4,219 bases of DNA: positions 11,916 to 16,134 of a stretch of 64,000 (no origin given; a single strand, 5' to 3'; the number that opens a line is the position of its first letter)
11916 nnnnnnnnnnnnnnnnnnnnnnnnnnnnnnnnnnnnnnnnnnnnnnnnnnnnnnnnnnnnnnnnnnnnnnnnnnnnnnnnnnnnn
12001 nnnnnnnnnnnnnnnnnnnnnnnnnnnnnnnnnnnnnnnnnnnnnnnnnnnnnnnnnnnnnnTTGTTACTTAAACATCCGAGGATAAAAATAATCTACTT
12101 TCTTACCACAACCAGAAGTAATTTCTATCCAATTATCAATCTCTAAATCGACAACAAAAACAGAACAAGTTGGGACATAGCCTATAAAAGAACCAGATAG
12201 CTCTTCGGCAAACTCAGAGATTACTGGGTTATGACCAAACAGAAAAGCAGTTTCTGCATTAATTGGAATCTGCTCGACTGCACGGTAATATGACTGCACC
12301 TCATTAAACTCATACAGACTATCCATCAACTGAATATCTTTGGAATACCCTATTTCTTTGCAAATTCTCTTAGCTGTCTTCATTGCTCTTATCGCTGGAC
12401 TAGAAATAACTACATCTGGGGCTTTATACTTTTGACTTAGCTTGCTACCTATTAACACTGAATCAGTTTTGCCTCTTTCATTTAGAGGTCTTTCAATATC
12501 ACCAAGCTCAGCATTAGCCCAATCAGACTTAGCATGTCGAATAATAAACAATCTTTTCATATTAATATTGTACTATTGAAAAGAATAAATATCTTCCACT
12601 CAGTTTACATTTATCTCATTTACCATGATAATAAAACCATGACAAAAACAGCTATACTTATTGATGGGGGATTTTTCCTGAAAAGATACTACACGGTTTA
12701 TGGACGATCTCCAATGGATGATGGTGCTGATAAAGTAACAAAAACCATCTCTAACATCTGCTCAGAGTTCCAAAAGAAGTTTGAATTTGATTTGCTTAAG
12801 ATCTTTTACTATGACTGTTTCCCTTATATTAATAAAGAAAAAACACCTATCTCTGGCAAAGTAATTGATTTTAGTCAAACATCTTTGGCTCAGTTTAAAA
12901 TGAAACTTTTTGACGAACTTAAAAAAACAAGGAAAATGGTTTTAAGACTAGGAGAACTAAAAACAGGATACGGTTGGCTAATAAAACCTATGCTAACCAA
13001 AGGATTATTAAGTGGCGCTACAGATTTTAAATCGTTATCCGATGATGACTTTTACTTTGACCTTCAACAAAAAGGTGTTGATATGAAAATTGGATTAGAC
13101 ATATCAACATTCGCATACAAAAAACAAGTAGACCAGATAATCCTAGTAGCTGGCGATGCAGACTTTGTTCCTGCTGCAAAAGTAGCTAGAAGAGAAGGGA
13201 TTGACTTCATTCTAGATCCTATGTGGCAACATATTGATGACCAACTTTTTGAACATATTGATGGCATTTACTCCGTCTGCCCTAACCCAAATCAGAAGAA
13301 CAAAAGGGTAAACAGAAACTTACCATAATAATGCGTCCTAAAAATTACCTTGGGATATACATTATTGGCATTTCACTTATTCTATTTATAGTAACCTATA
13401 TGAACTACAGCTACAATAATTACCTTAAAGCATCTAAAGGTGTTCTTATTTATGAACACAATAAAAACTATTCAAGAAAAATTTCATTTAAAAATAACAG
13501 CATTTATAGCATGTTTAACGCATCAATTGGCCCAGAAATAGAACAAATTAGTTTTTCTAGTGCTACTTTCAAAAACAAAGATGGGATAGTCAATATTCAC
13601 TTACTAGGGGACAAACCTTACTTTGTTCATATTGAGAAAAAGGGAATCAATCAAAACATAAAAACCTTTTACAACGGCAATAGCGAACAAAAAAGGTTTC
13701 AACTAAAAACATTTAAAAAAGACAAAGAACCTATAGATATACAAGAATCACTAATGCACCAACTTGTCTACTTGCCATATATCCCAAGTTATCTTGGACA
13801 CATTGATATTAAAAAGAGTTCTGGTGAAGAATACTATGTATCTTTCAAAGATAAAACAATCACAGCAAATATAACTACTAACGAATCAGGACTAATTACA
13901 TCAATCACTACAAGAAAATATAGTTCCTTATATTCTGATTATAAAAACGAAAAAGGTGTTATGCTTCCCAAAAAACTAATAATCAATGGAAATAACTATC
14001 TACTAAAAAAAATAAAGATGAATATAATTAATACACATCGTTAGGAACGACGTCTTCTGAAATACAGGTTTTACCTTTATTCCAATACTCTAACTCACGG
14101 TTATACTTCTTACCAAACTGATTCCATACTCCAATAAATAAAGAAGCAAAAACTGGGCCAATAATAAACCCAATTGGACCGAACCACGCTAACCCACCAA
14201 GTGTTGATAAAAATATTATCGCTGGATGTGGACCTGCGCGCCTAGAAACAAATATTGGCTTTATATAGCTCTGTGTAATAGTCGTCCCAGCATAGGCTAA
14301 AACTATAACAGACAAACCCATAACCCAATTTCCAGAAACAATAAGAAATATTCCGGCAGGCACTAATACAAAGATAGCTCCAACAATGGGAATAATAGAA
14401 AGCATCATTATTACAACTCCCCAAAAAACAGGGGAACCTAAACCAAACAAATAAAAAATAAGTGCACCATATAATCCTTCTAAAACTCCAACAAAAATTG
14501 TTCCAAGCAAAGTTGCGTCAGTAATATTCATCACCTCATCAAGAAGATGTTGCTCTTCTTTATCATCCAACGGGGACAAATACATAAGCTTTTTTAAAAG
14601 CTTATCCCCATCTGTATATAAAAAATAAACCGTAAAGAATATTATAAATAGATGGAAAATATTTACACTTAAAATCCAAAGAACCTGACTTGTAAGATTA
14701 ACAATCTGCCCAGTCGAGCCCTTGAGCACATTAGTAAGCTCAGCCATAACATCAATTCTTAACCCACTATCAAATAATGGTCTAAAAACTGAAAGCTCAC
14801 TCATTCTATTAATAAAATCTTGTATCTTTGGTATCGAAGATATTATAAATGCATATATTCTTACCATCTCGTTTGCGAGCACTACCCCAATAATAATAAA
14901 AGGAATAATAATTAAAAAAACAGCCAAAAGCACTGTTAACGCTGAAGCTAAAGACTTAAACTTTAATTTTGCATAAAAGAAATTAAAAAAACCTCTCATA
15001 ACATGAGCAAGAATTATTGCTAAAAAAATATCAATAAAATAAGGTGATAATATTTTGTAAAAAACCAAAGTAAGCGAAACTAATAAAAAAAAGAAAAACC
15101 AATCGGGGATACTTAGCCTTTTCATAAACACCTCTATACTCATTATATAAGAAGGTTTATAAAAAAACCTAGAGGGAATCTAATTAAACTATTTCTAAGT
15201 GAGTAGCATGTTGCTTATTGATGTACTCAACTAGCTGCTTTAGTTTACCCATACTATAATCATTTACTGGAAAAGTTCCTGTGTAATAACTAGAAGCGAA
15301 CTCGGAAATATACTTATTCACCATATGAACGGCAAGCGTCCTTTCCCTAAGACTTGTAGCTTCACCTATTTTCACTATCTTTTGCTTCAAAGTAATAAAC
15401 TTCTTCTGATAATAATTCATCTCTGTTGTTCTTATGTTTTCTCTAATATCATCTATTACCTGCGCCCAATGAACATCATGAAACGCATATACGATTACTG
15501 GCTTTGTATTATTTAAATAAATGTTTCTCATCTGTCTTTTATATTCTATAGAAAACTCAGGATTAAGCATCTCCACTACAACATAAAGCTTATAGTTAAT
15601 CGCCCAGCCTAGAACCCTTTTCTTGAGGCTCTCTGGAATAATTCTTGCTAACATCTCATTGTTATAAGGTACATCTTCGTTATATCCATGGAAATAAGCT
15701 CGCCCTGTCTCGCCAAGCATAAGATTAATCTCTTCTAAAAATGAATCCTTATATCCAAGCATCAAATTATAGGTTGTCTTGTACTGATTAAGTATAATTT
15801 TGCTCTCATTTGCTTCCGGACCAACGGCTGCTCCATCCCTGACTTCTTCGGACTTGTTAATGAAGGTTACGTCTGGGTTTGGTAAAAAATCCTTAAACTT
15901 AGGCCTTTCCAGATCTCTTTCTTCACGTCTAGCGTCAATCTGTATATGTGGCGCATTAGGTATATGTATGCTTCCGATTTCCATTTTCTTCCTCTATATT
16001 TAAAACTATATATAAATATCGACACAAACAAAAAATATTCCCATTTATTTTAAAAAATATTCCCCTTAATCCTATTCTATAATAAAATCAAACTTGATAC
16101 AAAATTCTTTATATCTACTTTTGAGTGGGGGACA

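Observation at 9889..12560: Translationally coupled SixA-like phosphatase, B12-rSAM (CX4CX2C) and kinase-like cassette of unknown function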

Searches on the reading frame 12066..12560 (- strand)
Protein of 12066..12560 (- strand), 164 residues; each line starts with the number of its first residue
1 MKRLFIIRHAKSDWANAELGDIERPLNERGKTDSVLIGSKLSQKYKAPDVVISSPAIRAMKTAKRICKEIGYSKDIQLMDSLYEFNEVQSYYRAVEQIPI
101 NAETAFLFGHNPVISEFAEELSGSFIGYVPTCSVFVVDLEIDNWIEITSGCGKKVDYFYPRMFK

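Call 3: search_protein_families(library=pfam, proteins=[window:12066-12560:-], max_evalue=0.1)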
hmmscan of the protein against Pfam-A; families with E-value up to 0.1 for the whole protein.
window:12066-12560:- (164 aa): 1 family
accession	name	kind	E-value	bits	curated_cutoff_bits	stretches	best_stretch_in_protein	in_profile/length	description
PF00300.27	His_Phos_1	-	5.3e-11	43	21.7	1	4-86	1-81/194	Histidine phosphatase superfamily (branch 1)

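Call 4: search_protein_families(library=ncbifam, proteins=[window:12066-12560:-], max_evalue=0.1)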
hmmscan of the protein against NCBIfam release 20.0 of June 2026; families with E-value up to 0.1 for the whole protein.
window:12066-12560:- (164 aa): 19 families
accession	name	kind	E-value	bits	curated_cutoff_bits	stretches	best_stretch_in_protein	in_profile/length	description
TIGR00249.1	sixA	equivalog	8.4e-14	51.7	74.5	1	3-123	2-120/154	phosphohistidine phosphatase SixA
NF045917.1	PhserinePhPspA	equivalog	2.7e-08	33.7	350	1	1-70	1-70/211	phosphoserine phosphatase PspA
TIGR03162.1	ribazole_cobC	equivalog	1e-06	28.3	162.9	1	4-84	1-78/176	alpha-ribazole phosphatase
TIGR01258.1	pgm_1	subfamily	5.1e-06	26.1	81.7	1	3-70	2-71/245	2,3-bisphosphoglycerate-dependent phosphoglycerate mutase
NF010718.0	PRK14120.1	equivalog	6.4e-06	25.6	366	1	2-66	5-71/249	phosphoglyceromutase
NF002339.0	PRK01295.1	equivalog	2.4e-05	23.9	316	1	3-77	4-79/206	2,3-bisphosphoglycerate-dependent phosphoglycerate mutase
NF002217.0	PRK01112.1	equivalog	2.6e-05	23.7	320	1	1-64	1-64/228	2,3-bisphosphoglycerate-dependent phosphoglycerate mutase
NF009993.0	PRK13462.1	equivalog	2.9e-05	23.8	226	1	2-65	6-71/203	acid phosphatase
NF005567.0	PRK07238.1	equivalog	0.00011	21.6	326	1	3-85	179-260/378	bifunctional RNase H/acid phosphatase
NF010713.0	PRK14115.1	equivalog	0.00047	19.5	305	1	1-72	1-74/248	2,3-diphosphoglycerate-dependent phosphoglycerate mutase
NF010717.0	PRK14119.1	equivalog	0.0012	18.4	378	1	1-69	1-71/228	2,3-diphosphoglycerate-dependent phosphoglycerate mutase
NF038349.1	dPGM_arch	equivalog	0.002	18.1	225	1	6-73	3-71/194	2,3-diphosphoglycerate-dependent phosphoglycerate mutase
NF004841.0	PRK06193.1-1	equivalog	0.0023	17.2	178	1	8-65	71-137/232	hypothetical protein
NF002901.0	PRK03482.1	equivalog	0.0052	16.4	261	1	1-85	1-83/215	2,3-diphosphoglycerate-dependent phosphoglycerate mutase GpmB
NF010716.0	PRK14118.1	equivalog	0.0055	16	409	1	4-69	3-70/227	2,3-diphosphoglycerate-dependent phosphoglycerate mutase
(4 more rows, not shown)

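Call 51: search_protein_families(library=padloc, proteins=[window:12066-12560:-], max_evalue=0.01)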
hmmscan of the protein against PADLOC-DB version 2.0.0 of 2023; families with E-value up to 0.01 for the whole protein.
window:12066-12560:- (164 aa): 0 families

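Call 52: search_protein_families(library=phrogs, proteins=[window:12066-12560:-], max_evalue=0.01)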
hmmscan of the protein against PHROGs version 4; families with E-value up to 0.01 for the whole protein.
window:12066-12560:- (164 aa): 1 family
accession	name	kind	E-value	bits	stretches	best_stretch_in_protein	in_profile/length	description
phrog_12933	-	unknown function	2.2e-08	35.4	1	2-92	2-96/197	-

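Call 53: find_homologous_proteins(query=window:12066-12560:-, max_evalue=1e-10)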
Query window:12066-12560:- (164 aa): 213 proteins with E <= 1e-10 among 222 candidates; the best 120 are listed.
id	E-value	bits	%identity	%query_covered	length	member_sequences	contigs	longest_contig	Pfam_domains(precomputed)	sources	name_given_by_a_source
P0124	1.7e-104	364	100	100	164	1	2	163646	PF00300.28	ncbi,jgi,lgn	-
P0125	3.0e-74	266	74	98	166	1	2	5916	PF00300.28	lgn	-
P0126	7.7e-69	249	68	100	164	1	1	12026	PF00300.28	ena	-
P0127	7.6e-68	245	67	99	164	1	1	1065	PF00300.28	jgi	jgi:phosphohistidine phosphatase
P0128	3.4e-67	243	66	100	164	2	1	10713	PF00300.28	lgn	-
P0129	1.2e-65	238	64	100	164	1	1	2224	PF00300.28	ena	-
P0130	2.5e-65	237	65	100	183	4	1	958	PF00300.28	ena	-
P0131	1.5e-64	235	64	99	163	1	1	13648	PF00300.28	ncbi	-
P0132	1.0e-52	196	55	100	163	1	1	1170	PF00300.28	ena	-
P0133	1.6e-34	137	43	98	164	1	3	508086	PF00300.28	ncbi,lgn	-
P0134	8.4e-34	135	44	98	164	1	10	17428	PF00300.28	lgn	-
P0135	2.3e-33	133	41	99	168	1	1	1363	PF00300.28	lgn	-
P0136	2.2e-32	130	44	100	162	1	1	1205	PF00300.28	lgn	-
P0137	2.3e-32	130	41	100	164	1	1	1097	PF00300.28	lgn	-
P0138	2.3e-32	130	41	100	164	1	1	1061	PF00300.28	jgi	jgi:phosphohistidine phosphatase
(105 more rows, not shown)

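Call 54: find_encoding_contigs(protein=P0125, flank=6000, max_places=3)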
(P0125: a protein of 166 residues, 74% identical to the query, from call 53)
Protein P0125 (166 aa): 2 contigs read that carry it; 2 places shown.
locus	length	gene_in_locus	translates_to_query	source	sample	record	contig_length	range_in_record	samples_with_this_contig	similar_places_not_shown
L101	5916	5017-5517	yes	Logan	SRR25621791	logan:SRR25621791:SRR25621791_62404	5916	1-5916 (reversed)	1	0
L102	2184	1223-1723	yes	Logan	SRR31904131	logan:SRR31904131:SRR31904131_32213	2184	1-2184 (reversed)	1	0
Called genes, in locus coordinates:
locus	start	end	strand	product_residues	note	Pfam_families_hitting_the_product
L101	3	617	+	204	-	?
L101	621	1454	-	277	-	-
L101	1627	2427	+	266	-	-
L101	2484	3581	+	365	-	PF01594:AI-2E_transport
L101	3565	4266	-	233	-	-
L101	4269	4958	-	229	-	PF01936:NYN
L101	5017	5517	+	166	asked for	PF00300:His_Phos_1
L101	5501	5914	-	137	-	?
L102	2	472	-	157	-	?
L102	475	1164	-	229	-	PF01936:NYN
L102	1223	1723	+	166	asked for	PF00300:His_Phos_1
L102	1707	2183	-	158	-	?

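Call 55: find_encoding_contigs(protein=P0126, flank=6000, max_places=3)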
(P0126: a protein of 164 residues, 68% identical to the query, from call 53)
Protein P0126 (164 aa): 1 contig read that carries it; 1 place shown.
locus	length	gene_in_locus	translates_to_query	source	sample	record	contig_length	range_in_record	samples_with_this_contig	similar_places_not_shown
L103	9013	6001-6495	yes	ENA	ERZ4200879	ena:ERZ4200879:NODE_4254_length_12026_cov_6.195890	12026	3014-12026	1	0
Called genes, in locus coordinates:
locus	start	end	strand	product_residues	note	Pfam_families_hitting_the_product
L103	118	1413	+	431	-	PF00155:Aminotran_1_2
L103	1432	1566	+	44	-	-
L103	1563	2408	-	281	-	-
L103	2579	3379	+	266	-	-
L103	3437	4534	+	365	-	PF01594:AI-2E_transport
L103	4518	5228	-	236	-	-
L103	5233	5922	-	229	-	PF01936:NYN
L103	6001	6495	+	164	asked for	PF00300:His_Phos_1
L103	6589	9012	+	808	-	?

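Call 56: find_encoding_contigs(protein=P0131, flank=6000, max_places=3)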
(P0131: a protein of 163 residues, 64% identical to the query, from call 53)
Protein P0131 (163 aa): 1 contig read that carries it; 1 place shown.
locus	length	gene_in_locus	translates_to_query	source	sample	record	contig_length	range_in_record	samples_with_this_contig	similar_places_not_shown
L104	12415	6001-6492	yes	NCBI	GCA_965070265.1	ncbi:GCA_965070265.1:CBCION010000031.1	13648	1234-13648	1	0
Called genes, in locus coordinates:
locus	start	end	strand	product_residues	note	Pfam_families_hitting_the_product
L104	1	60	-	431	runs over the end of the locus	?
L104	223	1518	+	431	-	PF00155:Aminotran_1_2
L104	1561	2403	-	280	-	PF26514:DUF8173 (faint)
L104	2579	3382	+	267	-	-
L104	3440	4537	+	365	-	PF01594:AI-2E_transport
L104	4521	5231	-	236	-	-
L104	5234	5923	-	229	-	PF01936:NYN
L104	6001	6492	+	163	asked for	PF00300:His_Phos_1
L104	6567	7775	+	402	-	-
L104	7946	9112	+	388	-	-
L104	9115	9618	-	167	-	PF01613:Flavin_Reduct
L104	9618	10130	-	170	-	PF00210:Ferritin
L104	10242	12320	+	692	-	PF17757:UvrB_inter, PF02559:CarD_TRCF_RID, PF00270:DEAD, PF04851:ResIII, PF22590:Cas3-like_C_2 (faint), PF00271:Helicase_C, PF03461:TRCF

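Call 69: search_solved_structures(query=window:12066-12560:-, max_evalue=0.001, show_alignments=1)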
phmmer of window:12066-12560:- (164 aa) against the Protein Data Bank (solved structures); distinct sequences matched with E-value up to 0.001: 5.
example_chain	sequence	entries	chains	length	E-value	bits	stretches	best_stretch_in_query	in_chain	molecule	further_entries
2rfl_A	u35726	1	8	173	7.2e-12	48.8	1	3-127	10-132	Putative phosphohistidine phosphatase SixA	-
3f2i_A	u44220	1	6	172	6.5e-07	32.7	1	3-121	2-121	Alr0221 protein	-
4hbz_A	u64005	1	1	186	4.9e-05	26.6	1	3-120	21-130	Putative phosphohistidine phosphatase, SixA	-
4ij5_A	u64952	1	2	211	7.6e-05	25.9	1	2-68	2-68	Phosphoserine phosphatase 1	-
3d8h_A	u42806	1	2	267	0.00087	22.5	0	3-112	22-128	Glycolytic phosphoglycerate mutase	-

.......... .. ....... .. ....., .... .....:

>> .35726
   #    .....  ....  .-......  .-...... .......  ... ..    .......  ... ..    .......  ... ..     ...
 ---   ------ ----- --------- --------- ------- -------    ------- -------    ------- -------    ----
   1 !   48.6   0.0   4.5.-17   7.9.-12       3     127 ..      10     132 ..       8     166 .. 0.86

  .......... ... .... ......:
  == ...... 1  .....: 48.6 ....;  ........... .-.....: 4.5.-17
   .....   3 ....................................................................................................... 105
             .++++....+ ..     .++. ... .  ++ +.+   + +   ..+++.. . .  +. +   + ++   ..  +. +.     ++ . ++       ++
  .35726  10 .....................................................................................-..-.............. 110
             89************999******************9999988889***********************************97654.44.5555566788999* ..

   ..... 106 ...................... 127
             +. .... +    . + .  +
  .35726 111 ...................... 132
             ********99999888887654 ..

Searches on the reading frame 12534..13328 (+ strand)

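Call 3: search_protein_families(library=pfam, proteins=[window:12534-13328:+], max_evalue=0.1)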
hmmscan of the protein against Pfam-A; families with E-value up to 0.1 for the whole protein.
window:12534-13328:+ (264 aa): 1 family
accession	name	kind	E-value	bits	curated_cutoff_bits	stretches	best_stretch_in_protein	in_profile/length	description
PF01936.24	NYN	-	3e-09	38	24.2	1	178-224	73-119/145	NYN domain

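Call 4: search_protein_families(library=ncbifam, proteins=[window:12534-13328:+], max_evalue=0.1)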
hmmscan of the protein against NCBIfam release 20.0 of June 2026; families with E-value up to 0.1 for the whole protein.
window:12534-13328:+ (264 aa): 1 family
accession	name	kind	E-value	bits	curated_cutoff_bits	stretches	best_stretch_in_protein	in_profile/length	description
TIGR00288.1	TIGR00288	hypoth_equivalog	0.00015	21.7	178.45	1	170-226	77-133/160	TIGR00288 family NYN domain-containing protein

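Call 51: search_protein_families(library=padloc, proteins=[window:12639-13328:+], max_evalue=0.01)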
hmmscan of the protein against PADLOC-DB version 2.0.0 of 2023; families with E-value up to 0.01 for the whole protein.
window:12639-13328:+ (229 aa): 2 families
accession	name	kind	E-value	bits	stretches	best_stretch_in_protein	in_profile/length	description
PDLC01154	NYN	-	2.4e-06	25.2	1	146-189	230-271/310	"LabA-like protein, NYN family nuclease"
PDLC04163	HEC-09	-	0.0024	15.6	1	140-185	99-144/203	-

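Call 52: search_protein_families(library=phrogs, proteins=[window:12639-13328:+], max_evalue=0.01)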
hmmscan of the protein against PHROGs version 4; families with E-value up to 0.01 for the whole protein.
window:12639-13328:+ (229 aa): 1 family
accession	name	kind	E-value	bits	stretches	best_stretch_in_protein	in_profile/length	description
phrog_5783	-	unknown function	3.2e-78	263.7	1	1-213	1-220/246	-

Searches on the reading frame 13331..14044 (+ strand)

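Call 3: search_protein_families(library=pfam, proteins=[window:13331-14044:+], max_evalue=0.1)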
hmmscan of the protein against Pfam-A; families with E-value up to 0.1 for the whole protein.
window:13331-14044:+ (237 aa): 2 families
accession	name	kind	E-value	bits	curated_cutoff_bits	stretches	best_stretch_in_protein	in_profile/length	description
PF16115.10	DUF4831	-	0.0019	17.8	27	1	165-201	65-101/318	Domain of unknown function (DUF4831)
PF03550.21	LolB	-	0.022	15.2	23.7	1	177-231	96-147/151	Outer membrane lipoprotein LolB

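Call 4: search_protein_families(library=ncbifam, proteins=[window:13331-14044:+], max_evalue=0.1)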
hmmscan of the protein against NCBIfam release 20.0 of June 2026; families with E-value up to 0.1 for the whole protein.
window:13331-14044:+ (237 aa): 0 families

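Call 51: search_protein_families(library=padloc, proteins=[window:13331-14044:+], max_evalue=0.01)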
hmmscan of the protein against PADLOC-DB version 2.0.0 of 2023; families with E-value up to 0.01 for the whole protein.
window:13331-14044:+ (237 aa): 0 families

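Call 52: search_protein_families(library=phrogs, proteins=[window:13331-14044:+], max_evalue=0.01)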
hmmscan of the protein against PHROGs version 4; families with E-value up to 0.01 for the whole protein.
window:13331-14044:+ (237 aa): 0 families

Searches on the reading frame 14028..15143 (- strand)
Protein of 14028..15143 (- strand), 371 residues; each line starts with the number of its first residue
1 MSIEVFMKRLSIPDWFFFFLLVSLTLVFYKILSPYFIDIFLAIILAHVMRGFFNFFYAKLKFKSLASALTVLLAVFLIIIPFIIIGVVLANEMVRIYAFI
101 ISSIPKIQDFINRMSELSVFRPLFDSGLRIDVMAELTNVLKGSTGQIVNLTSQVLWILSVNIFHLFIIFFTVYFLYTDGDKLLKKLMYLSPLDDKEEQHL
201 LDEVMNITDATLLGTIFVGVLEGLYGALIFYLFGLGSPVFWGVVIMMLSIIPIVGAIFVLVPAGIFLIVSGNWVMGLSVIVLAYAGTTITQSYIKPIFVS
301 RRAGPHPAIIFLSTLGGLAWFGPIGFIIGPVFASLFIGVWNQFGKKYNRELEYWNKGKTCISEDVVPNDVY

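Call 3: search_protein_families(library=pfam, proteins=[window:14028-15143:-], max_evalue=0.1)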
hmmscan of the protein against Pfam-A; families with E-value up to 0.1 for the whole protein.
window:14028-15143:- (371 aa): 1 family
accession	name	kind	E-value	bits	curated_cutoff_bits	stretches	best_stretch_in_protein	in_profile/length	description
PF01594.21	AI-2E_transport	-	1.5e-37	130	34.3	1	17-337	3-320/327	AI-2E family transporter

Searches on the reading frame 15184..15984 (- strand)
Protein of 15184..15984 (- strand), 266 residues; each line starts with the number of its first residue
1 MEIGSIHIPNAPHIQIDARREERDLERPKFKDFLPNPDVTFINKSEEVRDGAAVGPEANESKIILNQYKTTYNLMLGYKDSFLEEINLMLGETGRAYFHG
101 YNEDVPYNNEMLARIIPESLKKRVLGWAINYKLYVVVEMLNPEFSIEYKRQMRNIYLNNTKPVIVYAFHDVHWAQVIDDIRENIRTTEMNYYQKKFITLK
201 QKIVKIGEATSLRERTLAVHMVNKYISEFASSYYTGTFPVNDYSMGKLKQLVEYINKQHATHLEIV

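Call 3: search_protein_families(library=pfam, proteins=[window:15184-15984:-], max_evalue=0.1)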
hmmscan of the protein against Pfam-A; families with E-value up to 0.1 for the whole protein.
window:15184-15984:- (266 aa): 0 families

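Call 51: search_protein_families(library=padloc, proteins=[window:15184-15984:-], max_evalue=0.01)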
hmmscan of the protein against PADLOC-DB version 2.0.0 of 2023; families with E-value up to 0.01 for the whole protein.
window:15184-15984:- (266 aa): 1 family
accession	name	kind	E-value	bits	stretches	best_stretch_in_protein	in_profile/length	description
PDLC04444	PDC-M13C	-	0.0085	14.4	0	129-157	8-36/76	-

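Call 52: search_protein_families(library=phrogs, proteins=[window:15184-15984:-], max_evalue=0.01)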
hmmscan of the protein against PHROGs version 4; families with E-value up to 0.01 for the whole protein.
window:15184-15984:- (266 aa): 0 families
